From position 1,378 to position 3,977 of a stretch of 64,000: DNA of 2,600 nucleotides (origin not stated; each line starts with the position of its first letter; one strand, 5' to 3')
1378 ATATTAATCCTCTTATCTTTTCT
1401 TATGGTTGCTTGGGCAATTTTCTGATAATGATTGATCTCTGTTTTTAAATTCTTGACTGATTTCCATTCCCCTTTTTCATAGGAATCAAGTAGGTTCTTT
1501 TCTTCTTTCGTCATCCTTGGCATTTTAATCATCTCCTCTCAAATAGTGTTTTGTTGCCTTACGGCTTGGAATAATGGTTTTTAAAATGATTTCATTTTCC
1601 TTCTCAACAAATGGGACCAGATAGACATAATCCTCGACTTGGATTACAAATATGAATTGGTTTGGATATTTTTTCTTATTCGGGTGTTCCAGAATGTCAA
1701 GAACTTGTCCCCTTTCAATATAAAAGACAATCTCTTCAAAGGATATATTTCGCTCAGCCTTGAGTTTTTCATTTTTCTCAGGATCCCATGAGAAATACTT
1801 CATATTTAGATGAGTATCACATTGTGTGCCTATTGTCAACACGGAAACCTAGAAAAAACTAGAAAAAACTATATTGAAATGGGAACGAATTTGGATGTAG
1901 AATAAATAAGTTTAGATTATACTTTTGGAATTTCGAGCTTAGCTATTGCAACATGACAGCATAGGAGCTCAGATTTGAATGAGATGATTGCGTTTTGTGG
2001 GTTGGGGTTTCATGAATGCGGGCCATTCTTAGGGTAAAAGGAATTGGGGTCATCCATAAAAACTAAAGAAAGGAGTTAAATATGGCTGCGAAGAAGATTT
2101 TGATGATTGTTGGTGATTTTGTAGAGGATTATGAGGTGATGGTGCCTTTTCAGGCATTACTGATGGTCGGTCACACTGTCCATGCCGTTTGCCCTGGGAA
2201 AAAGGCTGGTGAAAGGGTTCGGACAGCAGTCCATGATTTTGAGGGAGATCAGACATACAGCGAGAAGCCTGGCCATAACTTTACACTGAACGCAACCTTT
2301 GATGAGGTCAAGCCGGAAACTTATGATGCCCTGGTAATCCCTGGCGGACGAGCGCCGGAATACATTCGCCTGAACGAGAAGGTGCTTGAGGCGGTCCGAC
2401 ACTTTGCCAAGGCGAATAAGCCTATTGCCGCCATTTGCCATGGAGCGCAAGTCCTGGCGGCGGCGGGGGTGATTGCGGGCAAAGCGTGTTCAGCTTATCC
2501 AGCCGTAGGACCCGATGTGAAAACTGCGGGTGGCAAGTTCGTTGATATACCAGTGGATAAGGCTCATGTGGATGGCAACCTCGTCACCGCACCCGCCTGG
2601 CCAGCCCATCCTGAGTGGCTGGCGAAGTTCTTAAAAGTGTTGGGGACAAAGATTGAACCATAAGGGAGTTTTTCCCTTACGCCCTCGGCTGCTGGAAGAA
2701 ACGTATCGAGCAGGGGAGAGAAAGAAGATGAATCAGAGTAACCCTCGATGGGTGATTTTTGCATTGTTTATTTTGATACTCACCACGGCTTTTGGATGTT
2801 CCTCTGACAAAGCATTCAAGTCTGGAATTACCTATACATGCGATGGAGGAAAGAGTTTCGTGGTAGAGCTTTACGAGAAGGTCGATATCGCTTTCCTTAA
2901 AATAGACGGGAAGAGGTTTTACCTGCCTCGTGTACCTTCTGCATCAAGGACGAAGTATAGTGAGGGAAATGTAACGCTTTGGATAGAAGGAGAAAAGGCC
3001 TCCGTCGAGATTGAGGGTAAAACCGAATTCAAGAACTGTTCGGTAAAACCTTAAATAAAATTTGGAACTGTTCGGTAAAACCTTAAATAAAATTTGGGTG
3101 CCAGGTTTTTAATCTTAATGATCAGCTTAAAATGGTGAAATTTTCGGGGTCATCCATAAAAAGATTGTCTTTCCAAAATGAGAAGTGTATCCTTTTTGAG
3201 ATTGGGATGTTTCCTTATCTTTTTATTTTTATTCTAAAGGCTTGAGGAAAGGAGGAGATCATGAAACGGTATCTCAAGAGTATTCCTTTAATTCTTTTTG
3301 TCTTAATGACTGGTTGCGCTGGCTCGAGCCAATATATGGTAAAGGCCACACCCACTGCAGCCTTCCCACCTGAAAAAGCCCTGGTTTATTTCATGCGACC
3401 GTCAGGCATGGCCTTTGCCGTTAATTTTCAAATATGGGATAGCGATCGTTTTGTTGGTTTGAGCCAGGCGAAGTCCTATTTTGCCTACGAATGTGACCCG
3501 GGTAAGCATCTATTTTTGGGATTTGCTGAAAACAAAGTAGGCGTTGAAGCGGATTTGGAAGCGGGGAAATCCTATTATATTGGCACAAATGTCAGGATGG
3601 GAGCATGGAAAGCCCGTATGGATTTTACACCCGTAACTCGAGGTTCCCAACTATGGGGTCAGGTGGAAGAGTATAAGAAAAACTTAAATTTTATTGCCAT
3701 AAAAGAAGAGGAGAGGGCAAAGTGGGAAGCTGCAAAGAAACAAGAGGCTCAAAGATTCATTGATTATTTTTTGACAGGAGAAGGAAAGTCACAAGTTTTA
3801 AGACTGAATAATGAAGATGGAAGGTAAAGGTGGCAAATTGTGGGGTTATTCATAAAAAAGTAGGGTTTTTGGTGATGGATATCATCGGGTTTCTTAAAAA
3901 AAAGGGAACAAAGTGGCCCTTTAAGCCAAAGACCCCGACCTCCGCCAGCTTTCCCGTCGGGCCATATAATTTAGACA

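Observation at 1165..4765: Small accessory patch (BrnTA, DJ-1/PfpI, MliC-like, DUF2846-like, unknown ORF) that replaces most of hemW and is full of repeat scars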

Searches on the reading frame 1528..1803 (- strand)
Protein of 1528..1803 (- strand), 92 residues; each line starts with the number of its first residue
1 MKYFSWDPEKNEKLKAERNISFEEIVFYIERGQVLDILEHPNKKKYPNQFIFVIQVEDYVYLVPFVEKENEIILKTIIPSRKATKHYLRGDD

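Call 9: search_protein_families(library=pfam, proteins=[window:1528-1803:-], max_evalue=0.01)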
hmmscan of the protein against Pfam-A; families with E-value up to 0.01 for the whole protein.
window:1528-1803:- (92 aa): 2 families
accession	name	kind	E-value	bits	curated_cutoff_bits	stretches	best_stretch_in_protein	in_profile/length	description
PF04365.19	BrnT_toxin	-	7.1e-09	36.3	34.5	1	6-85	1-75/77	Ribonuclease toxin, BrnT, of type II toxin-antitoxin system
PF14076.12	DUF4258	-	0.00033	21.3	25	1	16-78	10-70/71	Domain of unknown function (DUF4258)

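Call 64: search_protein_families(library=ncbifam, proteins=[window:1528-1803:-], max_evalue=0.001)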
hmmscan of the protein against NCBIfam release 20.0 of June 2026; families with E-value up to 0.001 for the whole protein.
window:1528-1803:- (92 aa): 0 families

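Call 75: search_protein_families(library=padloc, proteins=[window:1528-1803:-], max_evalue=0.001)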
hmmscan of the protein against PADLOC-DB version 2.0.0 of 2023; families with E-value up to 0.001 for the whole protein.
window:1528-1803:- (92 aa): 0 families

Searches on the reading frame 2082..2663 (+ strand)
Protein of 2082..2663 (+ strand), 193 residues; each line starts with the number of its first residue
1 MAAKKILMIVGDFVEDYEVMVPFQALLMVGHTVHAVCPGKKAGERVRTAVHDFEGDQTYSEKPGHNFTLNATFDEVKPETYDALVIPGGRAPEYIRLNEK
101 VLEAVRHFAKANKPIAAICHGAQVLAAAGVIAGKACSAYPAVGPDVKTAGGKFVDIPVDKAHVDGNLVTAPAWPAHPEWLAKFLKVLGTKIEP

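Call 9: search_protein_families(library=pfam, proteins=[window:2082-2660:+], max_evalue=0.01)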
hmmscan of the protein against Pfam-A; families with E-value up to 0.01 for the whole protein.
window:2082-2660:+ (193 aa): 6 families
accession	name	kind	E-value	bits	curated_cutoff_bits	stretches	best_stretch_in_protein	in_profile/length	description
PF01965.30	DJ-1_PfpI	-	2.5e-46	157.9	26.6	1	4-185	1-164/165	DJ-1/PfpI family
PF00117.34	GATase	-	3e-05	24.2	22.8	1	70-128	30-88/190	Glutamine amidotransferase class-I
PF07685.20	GATase_3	-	0.00052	20.1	27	1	77-126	37-89/196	CobB/CobQ-like glutamine amidotransferase domain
PF17124.11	ThiJ_like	-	0.0018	18.6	30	1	79-129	83-142/186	ThiJ/PfpI family-like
PF13507.12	GATase_5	-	0.0076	15.8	27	0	93-133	70-111/260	CobB/CobQ-like glutamine amidotransferase domain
PF07722.19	Peptidase_C26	-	0.009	16.2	20.5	0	76-128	70-121/219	Peptidase C26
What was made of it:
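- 2082..2663 (+): DJ-1/PfpI family protein. PF01965, E=2.5e-46 (call 9).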

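Call 10: find_encoding_contigs(protein=window:2082-2663:+, flank=10000, max_places=10)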
Protein window:2082-2663:+ (193 aa): 24 contigs read that carry it; 2 places shown.
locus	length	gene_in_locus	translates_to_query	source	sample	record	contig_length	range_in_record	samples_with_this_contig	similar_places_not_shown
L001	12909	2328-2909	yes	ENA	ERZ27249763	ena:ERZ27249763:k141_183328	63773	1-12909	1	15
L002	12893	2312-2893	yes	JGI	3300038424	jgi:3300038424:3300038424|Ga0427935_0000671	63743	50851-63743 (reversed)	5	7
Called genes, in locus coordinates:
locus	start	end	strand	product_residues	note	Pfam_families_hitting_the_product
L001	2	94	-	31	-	?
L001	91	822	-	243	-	PF00211:Guanylate_cyc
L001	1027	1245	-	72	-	PF06969:HemN_C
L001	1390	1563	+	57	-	-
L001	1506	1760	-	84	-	PF12441:CopG_antitoxin (weak)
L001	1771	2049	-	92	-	PF04365:BrnT_toxin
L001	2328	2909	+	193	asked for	PF01965:DJ-1_PfpI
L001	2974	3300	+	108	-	PF09864:MliC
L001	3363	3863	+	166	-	-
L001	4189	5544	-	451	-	PF00890:FAD_binding_2 (faint), PF01134:GIDA (faint), PF01266:DAO (faint), PF07992:Pyr_redox_2 (faint), PF21688:FAD-depend_C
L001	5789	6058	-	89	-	PF06348:DUF1059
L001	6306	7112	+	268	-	PF01738:DLH, PF12146:Hydrolase_4 (faint), PF00326:Peptidase_S9 (faint), PF08840:BAAT_C (faint)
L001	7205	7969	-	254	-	PF04187:Cofac_haem_bdg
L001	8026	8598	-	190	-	PF14512:TM1586_NiRdase (faint), PF00881:Nitroreductase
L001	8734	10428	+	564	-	PF05359:DUF748, PF05170:AsmA, PF27414:TP_0324_N (weak)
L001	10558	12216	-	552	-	PF13231:PMT_2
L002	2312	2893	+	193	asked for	PF01965:DJ-1_PfpI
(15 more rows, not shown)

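Call 25: find_related_loci(query=L001:4189-5544:-, collection=genome_contigs, flank=10000)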
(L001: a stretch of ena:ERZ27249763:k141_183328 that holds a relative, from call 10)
Query L001:4189-5544:- (451 aa) in genome_contigs; peptide patterns used: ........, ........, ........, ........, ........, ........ (x = any residue, [..] = any of these).
599 stretches matched a pattern (row limit reached: there are more); 598 encode a relative of the query (tblastn E <= 1e-3); the best 80 are kept; 80 distinct loci.
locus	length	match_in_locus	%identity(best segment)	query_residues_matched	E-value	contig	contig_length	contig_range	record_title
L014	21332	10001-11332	61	5-448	0e+0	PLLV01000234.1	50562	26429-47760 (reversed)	MAG: Syntrophaceae bacterium isolate fen_1168 73.20120800_E3S.49_contig_3058, whole genome shotgun sequence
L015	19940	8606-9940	61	3-449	0e+0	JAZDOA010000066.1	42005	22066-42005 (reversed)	MAG: Pseudomonadota bacterium isolate MEGAHIT-group-0.740 k141_2409467, whole genome shotgun sequence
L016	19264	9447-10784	59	5-450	0e+0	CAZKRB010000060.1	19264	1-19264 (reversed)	MAG TPA_asm: uncultured Syntrophus sp. isolate SRP192927_co7_623 genome assembly, contig: NODE_5089_length_19264_cov_6.7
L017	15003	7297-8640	60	3-450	0e+0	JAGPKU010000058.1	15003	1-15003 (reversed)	MAG: Syntrophobacterales bacterium isolate Gw_SlDig_bin_8 Gw_SlDig_7159_length_15003_cov_52.643049, whole genome shotgun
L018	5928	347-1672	61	5-446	0e+0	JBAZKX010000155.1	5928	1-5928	MAG: Desulfobaccales bacterium isolate SO_2017_LW4_154 scaffold_26121_c1_LW137-91_2017, whole genome shotgun sequence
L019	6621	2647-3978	61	5-448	0e+0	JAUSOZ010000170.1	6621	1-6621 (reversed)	MAG: Deltaproteobacteria bacterium isolate E21_metabat.bin.24 E21_k141_262287, whole genome shotgun sequence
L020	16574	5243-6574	61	5-448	0e+0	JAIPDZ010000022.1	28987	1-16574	MAG: Deltaproteobacteria bacterium isolate Tobar14m-G14 Tobar14m-20mill-C253, whole genome shotgun sequence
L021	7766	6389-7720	62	5-448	0e+0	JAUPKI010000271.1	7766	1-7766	MAG: Thermodesulfobacteriota bacterium isolate erpe_2018_pw_0hr_WHONDRS-PP48-000085_B_bin.1 scaffold_1104139, whole geno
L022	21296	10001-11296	60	5-436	3e-179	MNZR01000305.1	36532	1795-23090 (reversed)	MAG: Syntrophobacteraceae bacterium CG2_30_61_12 cg2_3.0_scaffold_640_c, whole genome shotgun sequence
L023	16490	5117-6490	56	2-448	1e-176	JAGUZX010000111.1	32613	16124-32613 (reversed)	MAG: Desulfovibrio sp. isolate DeMMO6_25 c_000000014171, whole genome shotgun sequence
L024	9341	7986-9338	59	7-446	3e-179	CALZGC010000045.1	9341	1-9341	MAG: uncultured Nitrospirae bacterium isolate FCS_M_CG2-30-53-67_02 genome assembly, contig: k121_151735, whole genome s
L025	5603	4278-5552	61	5-429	6e-179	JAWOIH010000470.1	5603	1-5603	MAG: Candidatus Desulfacyla sp. isolate CWP5-2.bin.153 k191_784848, whole genome shotgun sequence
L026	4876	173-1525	56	2-447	4e-178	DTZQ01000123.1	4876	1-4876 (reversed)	MAG TPA_asm: Armatimonadota bacterium isolate UWMA-0252 k99_1427943, whole genome shotgun sequence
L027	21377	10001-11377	57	1-448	3e-173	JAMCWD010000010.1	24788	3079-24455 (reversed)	MAG: Chloroflexota bacterium isolate FK_Sedi_B_Bin.67 NODE_6543_length_24788_cov_4.63771, whole genome shotgun sequence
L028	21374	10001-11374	57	2-448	3e-173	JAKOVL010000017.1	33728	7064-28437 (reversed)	MAG: Bacillota bacterium isolate JPNG_maxbin.054 k201_265739, whole genome shotgun sequence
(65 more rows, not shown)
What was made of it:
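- Tried and rejected: genome_contigs scan with the intact FAD-oxidoreductase (call 25).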

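Call 37: search_protein_families(library=pfam, proteins=[L001:3363-3860:+, L001:1506-1757:-, L001:91-819:-], max_evalue=1)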
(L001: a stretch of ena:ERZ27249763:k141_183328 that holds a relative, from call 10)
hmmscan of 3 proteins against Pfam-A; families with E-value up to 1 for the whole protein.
L001:3363-3860:+ (166 aa): 0 families

L001:1506-1757:- (83 aa): 6 families
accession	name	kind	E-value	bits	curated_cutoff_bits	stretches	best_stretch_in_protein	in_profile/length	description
PF12441.14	CopG_antitoxin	-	9.1e-07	30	28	1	38-76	40-78/79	CopG antitoxin of type II toxin-antitoxin system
PF21983.2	NikA-like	-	0.02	15.5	27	1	38-70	2-34/72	Mobilization protein NikA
PF06666.16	DUF1173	-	0.047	12.9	25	1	2-64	308-372/386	Protein of unknown function (DUF1173)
PF02244.21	Propep_M14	-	0.059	13.9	22.1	1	19-71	14-64/73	Carboxypeptidase activation peptide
PF14384.12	BrnA_antitoxin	-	0.064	14.1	26.1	1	29-78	24-68/68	BrnA antitoxin of type II toxin-antitoxin system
PF08955.15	BofC_C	-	0.086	13.4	21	1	46-69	39-62/74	BofC C-terminal domain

L001:91-819:- (242 aa): 3 families
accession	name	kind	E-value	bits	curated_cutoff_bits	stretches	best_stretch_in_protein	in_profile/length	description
PF00211.25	Guanylate_cyc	-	3.3e-11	43.6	21.9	1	10-170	9-180/183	Adenylate and Guanylate cyclase catalytic domain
PF22335.1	Cas10-Cmr2_palm2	-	9.7e-05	22.9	27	1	29-104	29-102/133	Cas10/Cmr2, second palm domain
PF11408.13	Helicase_Sgs1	-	0.12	12.9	22.2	1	5-48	35-77/80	Sgs1 RecQ helicase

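Call 64: search_protein_families(library=ncbifam, proteins=[L001:1506-1757:-, window:2082-2660:+, L001:3363-3860:+, L001:4189-5541:-], max_evalue=0.001)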
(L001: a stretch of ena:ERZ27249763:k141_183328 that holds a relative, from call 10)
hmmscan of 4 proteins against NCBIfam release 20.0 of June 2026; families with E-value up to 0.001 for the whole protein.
L001:1506-1757:- (83 aa): 1 family
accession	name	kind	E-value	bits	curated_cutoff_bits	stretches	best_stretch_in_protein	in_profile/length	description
NF047399.1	BrnA_antitoxin_add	equivalog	0.00063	19.9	60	1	36-75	28-67/70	type II toxin-antitoxin system BrnA family antitoxin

window:2082-2660:+ (193 aa): 11 families
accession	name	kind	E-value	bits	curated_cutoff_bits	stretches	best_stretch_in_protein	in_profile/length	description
TIGR01382.1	PfpI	subfamily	8.9e-59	197.8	139.05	1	5-187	1-168/169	DJ-1/PfpI/YhbO family deglycase/protease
NF040823.1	deglyc_PfpI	equivalog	4.9e-33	114.3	330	1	5-187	2-165/166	deglycase PfpI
TIGR01383.1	not_thiJ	equivalog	2.8e-12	46.7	131.25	1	40-170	23-151/180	DJ-1 family glyoxalase III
TIGR01737.1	FGAM_synth_I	equivalog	2.1e-07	30.5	177.8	1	71-134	31-100/228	phosphoribosylformylglycinamidine synthase I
NF008747.0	PRK11780.1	equivalog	2.6e-07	30.8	180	1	74-173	79-193/218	isoprenoid biosynthesis glyoxalase ElbB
NF008605.0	PRK11574.1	equivalog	4.3e-06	26.6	252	1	41-142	27-130/196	protein deglycase YajL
NF002957.0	PRK03619.1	equivalog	9.9e-06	25.1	212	1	74-134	35-101/222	phosphoribosylformylglycinamidine synthase subunit PurQ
NF006902.0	PRK09393.1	equivalog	1.7e-05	24.2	425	1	80-137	76-132/327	transcriptional regulator FtrA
NF052371.1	TransRegGbdRPseu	equivalog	0.00026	20.2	480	1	76-138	78-139/365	choline metabolism transcriptional regulator GbdR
NF002252.0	PRK01175.1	equivalog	0.00045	19.3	298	1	79-133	47-110/261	phosphoribosylformylglycinamidine synthase subunit PurQ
TIGR01855.1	IMP_synth_hisH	equivalog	0.00062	19.6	105.4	1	70-131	26-90/198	imidazole glycerol phosphate synthase subunit HisH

L001:3363-3860:+ (166 aa): 0 families

L001:4189-5541:- (450 aa): 9 families
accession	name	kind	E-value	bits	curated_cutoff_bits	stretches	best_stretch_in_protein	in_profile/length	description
NF045637.1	carotdesatCrtDProt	equivalog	1.9e-06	26.7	580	0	149-190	232-273/485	1-hydroxycarotenoid 3,4-desaturase CrtD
NF004943.0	PRK06292.2-1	equivalog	7.3e-06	25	432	0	143-217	215-289/456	dihydrolipoyl dehydrogenase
TIGR00136.1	mnmG_gidA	equivalog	2.9e-05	22.6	524.85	0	145-193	101-151/616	tRNA uridine-5-carboxymethylaminomethyl(34) synthesis enzyme MnmG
NF005064.0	PRK06481.1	equivalog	7.8e-05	21.6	542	0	147-198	198-253/506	flavocytochrome c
NF009478.0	PRK12844.1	equivalog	0.00012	20.5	789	0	147-180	218-252/559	3-ketosteroid-delta-1-dehydrogenase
NF045577.1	FAD_mono_MbnF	equivalog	0.00013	20.7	800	0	112-205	90-185/531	methanobactin biosynthesis FAD monooxygenase MbnF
NF003585.0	PRK05249.1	equivalog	0.00066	18.4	465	0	2-37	5-39/464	Si-specific NAD(P)(+) transhydrogenase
TIGR00275.1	TIGR00275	subfamily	0.00095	18.1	183.8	0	6-39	1-33/401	aminoacetone oxidase family FAD-binding enzyme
TIGR02032.1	GG-red-SF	subfamily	0.00098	18.9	158.8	0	4-37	1-33/297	geranylgeranyl reductase family protein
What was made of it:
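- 2082..2663 (+): TIGR01382 PfpI, E=8.9e-59 (call 64).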

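Call 75: search_protein_families(library=padloc, proteins=[L001:1506-1757:-, window:2082-2660:+, L001:3363-3860:+, L001:91-819:-], max_evalue=0.001)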
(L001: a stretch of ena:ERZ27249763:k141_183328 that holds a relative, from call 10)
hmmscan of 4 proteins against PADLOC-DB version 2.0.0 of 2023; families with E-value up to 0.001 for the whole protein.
L001:1506-1757:- (83 aa): 0 families

window:2082-2660:+ (193 aa): 0 families

L001:3363-3860:+ (166 aa): 0 families

L001:91-819:- (242 aa): 8 families
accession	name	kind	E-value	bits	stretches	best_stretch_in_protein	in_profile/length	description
PDLC02367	PycC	-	8.5e-10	36.4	1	10-149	44-198/226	-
PDLC00766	PycC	-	4.2e-07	27.6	1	8-151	43-203/232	Pycsar cyclase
PDLC00765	PycC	-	5e-07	27.1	1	7-152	255-421/477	Pycsar cyclase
PDLC00734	PycC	-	9.1e-07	26.3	1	4-144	184-345/374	Pycsar cyclase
PDLC02369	PycC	-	1.7e-06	25.8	1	15-171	52-217/248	-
PDLC01292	Cas10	-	5.9e-05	20.7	1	27-101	285-356/387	CAS-III; effector_LS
PDLC00763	PycC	-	0.00013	19.4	0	30-147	75-211/268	Pycsar cyclase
PDLC02366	PycC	-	0.00087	16.3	0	53-147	107-205/486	-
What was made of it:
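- Tried and rejected: Pfam, NCBIfam and PADLOC gave no hits (calls 37, 64, 75).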

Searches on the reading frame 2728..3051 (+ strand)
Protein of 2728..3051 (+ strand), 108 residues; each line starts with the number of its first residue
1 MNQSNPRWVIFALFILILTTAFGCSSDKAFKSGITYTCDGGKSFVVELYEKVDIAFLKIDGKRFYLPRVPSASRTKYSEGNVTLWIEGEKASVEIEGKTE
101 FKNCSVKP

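Call 9: search_protein_families(library=pfam, proteins=[window:2728-3051:+], max_evalue=0.01)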
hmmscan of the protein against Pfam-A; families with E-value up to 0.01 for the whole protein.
window:2728-3051:+ (108 aa): 1 family
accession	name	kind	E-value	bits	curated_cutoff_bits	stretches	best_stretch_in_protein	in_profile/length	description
PF09864.15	MliC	-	1.7e-10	41.2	22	1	36-99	1-64/67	Membrane-bound lysozyme-inhibitor of c-type lysozyme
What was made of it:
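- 2728..3054 (+): MliC-family lipoprotein. PF09864, E=1.7e-10 (call 9).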

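Call 64: search_protein_families(library=ncbifam, proteins=[window:2728-3051:+], max_evalue=0.001)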
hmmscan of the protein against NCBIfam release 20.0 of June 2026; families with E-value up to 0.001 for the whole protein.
window:2728-3051:+ (108 aa): 2 families
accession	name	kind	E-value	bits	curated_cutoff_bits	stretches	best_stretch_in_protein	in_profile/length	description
NF008475.0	PRK11372.1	equivalog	9.5e-06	25.6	168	1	19-106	18-104/109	C-type lysozyme inhibitor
NF010364.0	PRK13792.1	equivalog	0.00018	21.5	261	1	32-94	45-110/127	lysozyme inhibitor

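Call 75: search_protein_families(library=padloc, proteins=[window:2728-3051:+], max_evalue=0.001)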
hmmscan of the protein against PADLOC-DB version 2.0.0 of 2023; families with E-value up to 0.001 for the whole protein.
window:2728-3051:+ (108 aa): 0 families

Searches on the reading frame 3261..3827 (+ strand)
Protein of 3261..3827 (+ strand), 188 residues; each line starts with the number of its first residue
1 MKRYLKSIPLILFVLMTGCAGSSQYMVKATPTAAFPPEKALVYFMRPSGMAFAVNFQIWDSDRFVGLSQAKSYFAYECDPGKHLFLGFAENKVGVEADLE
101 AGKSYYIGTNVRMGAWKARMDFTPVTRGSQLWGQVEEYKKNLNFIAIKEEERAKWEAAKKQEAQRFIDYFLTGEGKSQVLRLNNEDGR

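Call 9: search_protein_families(library=pfam, proteins=[window:3261-3824:+], max_evalue=0.01)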
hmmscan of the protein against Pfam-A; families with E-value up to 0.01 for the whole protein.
window:3261-3824:+ (188 aa): 1 family
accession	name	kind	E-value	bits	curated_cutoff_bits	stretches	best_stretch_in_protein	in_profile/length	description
PF11008.14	DUF2846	-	1.5e-05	25.4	34.3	1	38-114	3-83/92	Protein of unknown function (DUF2846)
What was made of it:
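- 3097..3841 (+): Segment that is present or absent within the population. It carries the DUF2846-like lipoprotein gene (3261-3827) and motif copy 2 (3146-3162). PF11008 matches with E=1.5e-5, below the curated cut-off (call 9).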

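Call 13: find_encoding_contigs(protein=window:3261-3827:+, flank=10000, max_places=10)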
Protein window:3261-3827:+ (188 aa): 7 contigs read that carry it; 7 places shown.
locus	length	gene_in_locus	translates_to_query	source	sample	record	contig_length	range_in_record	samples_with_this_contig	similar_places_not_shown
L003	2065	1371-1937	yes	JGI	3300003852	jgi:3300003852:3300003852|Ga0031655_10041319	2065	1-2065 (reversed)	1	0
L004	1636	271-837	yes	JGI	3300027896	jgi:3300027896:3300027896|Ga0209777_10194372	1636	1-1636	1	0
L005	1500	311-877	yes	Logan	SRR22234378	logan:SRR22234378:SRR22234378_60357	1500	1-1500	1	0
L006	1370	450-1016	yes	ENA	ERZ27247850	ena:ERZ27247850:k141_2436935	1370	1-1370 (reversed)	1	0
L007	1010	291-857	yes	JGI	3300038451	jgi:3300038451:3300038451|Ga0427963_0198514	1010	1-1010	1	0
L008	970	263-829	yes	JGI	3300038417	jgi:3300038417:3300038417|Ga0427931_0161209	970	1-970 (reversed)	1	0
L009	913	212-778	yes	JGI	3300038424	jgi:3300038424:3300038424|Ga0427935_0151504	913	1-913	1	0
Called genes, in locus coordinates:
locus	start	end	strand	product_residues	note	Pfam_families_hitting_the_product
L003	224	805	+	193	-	PF01965:DJ-1_PfpI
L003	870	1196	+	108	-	PF09864:MliC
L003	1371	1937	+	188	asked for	-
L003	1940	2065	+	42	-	?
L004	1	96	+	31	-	?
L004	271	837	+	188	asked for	-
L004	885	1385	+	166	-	-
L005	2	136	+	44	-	?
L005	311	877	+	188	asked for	-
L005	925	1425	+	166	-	-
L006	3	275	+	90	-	?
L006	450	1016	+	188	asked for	-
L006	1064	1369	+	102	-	?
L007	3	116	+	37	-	?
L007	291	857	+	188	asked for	-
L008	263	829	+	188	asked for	-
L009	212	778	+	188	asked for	-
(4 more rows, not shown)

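Call 64: search_protein_families(library=ncbifam, proteins=[window:3261-3824:+], max_evalue=0.001)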
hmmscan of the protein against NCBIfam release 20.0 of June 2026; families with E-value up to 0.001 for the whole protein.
window:3261-3824:+ (188 aa): 0 families

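Call 75: search_protein_families(library=padloc, proteins=[window:3261-3824:+], max_evalue=0.001)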
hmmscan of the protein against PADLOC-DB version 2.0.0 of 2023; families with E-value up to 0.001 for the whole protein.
window:3261-3824:+ (188 aa): 0 families
